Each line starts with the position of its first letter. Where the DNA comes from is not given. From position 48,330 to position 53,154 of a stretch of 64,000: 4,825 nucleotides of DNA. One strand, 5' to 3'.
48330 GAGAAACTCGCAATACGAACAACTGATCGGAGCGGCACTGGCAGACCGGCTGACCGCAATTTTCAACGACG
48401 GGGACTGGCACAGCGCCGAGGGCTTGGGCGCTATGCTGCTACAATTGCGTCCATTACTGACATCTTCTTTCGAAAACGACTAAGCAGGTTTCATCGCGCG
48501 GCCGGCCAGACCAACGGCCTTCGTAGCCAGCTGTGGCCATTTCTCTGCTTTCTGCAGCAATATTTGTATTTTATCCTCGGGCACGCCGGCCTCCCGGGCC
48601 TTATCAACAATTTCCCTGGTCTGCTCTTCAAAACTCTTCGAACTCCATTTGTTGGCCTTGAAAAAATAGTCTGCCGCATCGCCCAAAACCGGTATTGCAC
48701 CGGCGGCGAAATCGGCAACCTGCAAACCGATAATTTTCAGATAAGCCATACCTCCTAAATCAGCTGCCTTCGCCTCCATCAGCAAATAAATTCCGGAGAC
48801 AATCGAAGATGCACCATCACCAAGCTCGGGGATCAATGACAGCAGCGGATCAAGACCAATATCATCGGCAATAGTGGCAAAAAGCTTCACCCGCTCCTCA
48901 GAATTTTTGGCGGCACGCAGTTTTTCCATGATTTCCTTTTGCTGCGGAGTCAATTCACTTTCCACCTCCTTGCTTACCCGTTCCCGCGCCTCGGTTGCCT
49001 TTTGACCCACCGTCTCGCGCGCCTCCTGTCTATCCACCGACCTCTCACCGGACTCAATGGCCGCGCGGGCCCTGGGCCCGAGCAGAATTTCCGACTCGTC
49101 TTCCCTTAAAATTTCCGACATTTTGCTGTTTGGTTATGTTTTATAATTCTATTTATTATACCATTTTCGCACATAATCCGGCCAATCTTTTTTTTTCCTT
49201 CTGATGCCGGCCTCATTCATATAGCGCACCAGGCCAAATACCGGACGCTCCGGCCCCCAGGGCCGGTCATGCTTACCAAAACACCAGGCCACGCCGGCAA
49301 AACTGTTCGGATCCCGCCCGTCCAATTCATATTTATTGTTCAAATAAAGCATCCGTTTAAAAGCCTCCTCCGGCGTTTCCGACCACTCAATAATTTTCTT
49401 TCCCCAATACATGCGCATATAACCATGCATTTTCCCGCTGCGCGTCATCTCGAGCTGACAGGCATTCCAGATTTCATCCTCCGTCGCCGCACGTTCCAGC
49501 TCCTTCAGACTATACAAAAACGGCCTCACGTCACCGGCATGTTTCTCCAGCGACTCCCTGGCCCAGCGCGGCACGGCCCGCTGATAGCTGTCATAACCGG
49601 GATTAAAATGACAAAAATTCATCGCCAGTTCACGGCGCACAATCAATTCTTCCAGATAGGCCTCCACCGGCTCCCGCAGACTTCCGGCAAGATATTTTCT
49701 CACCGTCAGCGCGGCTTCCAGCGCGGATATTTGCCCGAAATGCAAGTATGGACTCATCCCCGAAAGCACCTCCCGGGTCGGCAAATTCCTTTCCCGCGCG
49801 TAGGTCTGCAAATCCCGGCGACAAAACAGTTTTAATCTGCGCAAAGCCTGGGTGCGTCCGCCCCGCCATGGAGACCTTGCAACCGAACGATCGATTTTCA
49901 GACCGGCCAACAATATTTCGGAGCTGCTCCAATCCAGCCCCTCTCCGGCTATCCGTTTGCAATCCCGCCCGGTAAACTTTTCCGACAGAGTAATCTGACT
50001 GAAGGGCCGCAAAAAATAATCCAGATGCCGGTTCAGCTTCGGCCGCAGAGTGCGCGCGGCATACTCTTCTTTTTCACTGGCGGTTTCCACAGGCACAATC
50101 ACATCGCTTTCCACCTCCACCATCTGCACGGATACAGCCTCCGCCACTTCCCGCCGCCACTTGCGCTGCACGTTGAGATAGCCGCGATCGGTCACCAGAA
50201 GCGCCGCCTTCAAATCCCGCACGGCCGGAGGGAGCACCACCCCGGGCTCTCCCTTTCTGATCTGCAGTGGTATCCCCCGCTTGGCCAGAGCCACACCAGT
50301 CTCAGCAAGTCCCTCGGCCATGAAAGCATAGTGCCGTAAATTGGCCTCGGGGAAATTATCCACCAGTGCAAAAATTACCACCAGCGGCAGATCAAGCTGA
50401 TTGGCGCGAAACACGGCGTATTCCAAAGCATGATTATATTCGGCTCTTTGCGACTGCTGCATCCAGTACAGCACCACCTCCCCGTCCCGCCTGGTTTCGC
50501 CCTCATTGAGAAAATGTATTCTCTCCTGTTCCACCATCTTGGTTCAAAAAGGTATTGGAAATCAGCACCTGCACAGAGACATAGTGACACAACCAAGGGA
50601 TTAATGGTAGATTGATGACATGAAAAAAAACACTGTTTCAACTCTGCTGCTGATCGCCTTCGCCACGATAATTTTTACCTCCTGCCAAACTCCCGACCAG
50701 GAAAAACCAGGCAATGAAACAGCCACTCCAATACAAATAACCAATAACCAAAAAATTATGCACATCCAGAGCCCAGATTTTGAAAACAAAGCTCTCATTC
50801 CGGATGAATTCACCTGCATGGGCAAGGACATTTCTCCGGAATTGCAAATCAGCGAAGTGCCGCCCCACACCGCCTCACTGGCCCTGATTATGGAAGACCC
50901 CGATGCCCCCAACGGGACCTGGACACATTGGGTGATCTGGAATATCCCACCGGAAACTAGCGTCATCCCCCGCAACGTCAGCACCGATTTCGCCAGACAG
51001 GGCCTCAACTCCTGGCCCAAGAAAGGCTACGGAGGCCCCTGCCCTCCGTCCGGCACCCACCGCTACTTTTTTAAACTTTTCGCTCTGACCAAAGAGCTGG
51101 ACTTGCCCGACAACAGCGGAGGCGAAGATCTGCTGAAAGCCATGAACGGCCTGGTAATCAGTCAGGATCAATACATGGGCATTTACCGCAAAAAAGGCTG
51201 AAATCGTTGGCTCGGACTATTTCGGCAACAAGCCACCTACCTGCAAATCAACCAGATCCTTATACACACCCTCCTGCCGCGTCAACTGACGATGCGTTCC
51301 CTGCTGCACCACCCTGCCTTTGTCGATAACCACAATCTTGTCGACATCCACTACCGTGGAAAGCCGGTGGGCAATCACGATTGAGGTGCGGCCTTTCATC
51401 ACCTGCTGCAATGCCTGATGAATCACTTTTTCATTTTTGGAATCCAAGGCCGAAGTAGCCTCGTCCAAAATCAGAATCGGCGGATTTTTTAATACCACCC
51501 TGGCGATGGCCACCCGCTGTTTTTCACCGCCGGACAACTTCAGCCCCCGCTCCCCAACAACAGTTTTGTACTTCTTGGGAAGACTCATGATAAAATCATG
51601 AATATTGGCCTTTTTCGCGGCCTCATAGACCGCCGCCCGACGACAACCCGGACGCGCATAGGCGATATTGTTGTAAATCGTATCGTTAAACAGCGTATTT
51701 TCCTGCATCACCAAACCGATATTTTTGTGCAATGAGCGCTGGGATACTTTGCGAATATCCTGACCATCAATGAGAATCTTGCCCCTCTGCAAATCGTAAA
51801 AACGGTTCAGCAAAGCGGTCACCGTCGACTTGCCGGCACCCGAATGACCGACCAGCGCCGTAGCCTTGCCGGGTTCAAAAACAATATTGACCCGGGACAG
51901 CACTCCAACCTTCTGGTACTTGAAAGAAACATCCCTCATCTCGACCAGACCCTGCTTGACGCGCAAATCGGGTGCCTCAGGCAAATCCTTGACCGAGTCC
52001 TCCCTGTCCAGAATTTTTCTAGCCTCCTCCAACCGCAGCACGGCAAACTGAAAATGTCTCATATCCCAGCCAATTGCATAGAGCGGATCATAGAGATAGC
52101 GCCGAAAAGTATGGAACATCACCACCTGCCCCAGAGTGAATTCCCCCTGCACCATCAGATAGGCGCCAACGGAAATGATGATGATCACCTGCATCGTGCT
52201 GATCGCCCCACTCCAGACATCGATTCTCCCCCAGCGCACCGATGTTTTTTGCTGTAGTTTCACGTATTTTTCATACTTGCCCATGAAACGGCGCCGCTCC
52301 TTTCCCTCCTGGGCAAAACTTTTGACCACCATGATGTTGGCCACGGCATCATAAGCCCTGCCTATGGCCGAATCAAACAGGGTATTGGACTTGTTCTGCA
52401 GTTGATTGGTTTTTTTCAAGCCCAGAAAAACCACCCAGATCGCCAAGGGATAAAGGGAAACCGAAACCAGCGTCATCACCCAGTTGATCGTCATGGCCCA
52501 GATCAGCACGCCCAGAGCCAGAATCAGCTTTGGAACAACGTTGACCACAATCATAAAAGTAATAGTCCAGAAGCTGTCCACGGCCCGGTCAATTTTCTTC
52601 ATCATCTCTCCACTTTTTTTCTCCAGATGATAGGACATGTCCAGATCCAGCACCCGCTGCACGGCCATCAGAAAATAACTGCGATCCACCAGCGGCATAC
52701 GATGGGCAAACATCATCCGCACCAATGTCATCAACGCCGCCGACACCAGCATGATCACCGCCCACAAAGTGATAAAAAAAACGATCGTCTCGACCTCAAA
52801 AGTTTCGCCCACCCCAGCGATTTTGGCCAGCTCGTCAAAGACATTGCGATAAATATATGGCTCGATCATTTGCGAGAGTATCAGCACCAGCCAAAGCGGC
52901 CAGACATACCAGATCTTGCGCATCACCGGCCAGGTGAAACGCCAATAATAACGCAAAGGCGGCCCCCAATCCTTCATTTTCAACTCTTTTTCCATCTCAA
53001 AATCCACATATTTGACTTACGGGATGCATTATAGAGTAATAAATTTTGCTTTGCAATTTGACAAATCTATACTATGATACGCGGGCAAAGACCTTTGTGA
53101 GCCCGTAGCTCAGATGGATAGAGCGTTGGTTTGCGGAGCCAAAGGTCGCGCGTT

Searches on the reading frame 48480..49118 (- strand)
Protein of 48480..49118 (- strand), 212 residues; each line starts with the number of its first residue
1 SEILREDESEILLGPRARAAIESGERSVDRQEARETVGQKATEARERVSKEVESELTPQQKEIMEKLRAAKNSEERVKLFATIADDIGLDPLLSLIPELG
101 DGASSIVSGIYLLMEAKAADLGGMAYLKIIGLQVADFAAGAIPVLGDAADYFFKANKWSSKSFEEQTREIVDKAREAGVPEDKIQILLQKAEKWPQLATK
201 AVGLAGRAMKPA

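Call 11: search_protein_families(library=pfam, proteins=[window:48480-49118:-], max_evalue=0.001)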
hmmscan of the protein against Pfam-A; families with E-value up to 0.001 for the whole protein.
window:48480-49118:- (212 aa): 1 family
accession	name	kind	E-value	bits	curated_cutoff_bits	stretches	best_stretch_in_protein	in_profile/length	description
PF13430.11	DUF4112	-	7.9e-15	55.4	23.3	1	77-164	16-102/105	Domain of unknown function (DUF4112)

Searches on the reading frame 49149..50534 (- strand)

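Call 11: search_protein_families(library=pfam, proteins=[window:49149-50534:-], max_evalue=0.001)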
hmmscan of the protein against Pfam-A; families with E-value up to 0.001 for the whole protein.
window:49149-50534:- (461 aa): 1 family
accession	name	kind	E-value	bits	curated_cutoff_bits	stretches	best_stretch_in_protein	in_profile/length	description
PF00875.24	DNA_photolyase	-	8e-28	97.9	26.6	1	21-178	1-160/164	DNA photolyase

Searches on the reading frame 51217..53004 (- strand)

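Call 11: search_protein_families(library=pfam, proteins=[window:51217-53004:-], max_evalue=0.001)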
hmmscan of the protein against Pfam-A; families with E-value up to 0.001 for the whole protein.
window:51217-53004:- (595 aa): 4 families
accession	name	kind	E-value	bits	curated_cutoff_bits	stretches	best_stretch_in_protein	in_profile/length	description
PF00005.33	ABC_tran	-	1.3e-33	116.9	25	1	369-518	1-137/137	ABC transporter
PF00664.28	ABC_membrane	-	2.9e-30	106.3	28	1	43-307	13-273/274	ABC transporter transmembrane region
PF02463.25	SMC_N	-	9.5e-11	42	40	1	396-561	97-212/220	RecF/RecN/SMC N terminal domain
PF13175.12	AAA_15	-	0.00058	20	32.1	1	371-465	16-105/374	AAA ATPase domain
